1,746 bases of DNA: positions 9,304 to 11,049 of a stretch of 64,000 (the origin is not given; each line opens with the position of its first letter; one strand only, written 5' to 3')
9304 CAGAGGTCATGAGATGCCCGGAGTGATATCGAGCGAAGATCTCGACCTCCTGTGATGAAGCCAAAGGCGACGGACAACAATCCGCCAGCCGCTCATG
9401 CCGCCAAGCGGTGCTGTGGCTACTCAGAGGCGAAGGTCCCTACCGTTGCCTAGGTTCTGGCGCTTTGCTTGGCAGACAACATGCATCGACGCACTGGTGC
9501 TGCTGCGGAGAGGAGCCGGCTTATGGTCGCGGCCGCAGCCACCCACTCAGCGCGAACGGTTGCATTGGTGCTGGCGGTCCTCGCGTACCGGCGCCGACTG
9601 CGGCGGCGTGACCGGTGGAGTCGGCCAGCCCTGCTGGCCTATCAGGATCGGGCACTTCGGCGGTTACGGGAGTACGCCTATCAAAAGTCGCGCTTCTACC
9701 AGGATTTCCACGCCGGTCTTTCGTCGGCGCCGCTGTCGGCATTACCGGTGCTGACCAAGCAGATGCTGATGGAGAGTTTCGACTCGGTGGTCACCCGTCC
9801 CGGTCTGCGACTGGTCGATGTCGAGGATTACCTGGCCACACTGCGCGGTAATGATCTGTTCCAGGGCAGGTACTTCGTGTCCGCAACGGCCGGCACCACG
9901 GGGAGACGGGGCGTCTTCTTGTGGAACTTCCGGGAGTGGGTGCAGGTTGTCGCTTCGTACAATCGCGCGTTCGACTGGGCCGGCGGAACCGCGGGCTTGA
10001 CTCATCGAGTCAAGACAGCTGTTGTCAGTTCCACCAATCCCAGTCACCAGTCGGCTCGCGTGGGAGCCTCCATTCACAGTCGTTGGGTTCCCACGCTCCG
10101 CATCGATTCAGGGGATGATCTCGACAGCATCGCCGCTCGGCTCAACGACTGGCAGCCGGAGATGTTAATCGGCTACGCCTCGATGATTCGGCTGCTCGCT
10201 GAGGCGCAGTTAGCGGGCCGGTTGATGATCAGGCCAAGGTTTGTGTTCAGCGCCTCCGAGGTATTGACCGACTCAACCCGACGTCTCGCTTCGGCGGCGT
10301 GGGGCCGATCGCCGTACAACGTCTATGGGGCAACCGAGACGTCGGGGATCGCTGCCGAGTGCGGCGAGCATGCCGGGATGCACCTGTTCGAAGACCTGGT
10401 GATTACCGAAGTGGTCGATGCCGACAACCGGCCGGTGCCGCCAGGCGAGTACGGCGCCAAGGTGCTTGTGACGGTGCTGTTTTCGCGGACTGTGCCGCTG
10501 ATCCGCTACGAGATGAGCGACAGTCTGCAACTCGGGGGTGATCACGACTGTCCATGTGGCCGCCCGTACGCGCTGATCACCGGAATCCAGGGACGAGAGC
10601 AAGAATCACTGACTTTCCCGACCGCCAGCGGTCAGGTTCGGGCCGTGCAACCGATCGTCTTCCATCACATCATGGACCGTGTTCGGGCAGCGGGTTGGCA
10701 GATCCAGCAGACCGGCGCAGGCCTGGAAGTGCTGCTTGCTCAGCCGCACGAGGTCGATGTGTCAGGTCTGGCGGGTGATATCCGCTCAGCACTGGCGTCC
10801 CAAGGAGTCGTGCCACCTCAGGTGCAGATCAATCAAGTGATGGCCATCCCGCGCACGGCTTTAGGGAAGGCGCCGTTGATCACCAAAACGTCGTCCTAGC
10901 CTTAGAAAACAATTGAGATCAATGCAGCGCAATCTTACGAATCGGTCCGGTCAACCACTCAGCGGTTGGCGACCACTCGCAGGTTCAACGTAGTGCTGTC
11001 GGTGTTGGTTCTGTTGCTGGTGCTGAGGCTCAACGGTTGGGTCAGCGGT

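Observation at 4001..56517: Recurring 14-bp palindromic box (GGGWC-N4-GWCCC) before ten or more genes: a DosR/DevR-type dormancy regulon, with no regulator in the window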

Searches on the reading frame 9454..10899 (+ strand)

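Call 7: search_protein_families(library=pfam, proteins=[window:9454-10899:+])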
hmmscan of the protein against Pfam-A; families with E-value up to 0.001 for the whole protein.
window:9454-10899:+ (481 aa): 1 family
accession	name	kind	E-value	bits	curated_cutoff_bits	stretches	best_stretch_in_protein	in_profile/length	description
PF00501.34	AMP-binding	-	1.9e-06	27.4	29.9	1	145-334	170-370/384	AMP-binding enzyme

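Call 73: search_protein_families(library=ncbifam, proteins=[window:9523-10899:+], max_evalue=0.001)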
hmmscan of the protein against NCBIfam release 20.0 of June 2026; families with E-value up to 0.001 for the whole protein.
window:9523-10899:+ (458 aa): 8 families
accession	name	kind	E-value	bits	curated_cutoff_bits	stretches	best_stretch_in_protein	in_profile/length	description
TIGR02304.1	aden_form_hyp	equivalog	5.9e-31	107.9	251.9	1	24-384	10-351/430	F390 synthetase-related protein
NF045666.1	DVU1553_fam_AMP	equivalog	1.9e-28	99.5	300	1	29-358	15-330/331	DVU_1553 family AMP-dependent CoA ligase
NF053551.1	FlxY_rubin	equivalog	3.7e-21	75.3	520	1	258-443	224-406/424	flexirubin biosynthesis putative acyl-CoA ligase FlxY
TIGR03335.1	F390_ftsA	equivalog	1.5e-15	56.8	458.7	1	37-364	14-334/445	coenzyme F390 synthetase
NF041878.1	paak_haloarch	equivalog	4.2e-15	55.3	700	1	241-369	205-335/427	phenylacetate--CoA ligase PaaK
NF041217.1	BagE_FevW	exception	8e-13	48.1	800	1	239-352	195-305/424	bagremycin/ferroverdin synthetase BagE/FevW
TIGR02155.1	PA_CoA_ligase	equivalog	1.4e-11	43.6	646.3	1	119-451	80-416/422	phenylacetate--CoA ligase PaaK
TIGR01733.1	AA-adenyl-dom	subfamily_domain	0.00049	19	317.4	1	118-311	124-320/409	amino acid adenylation domain-containing protein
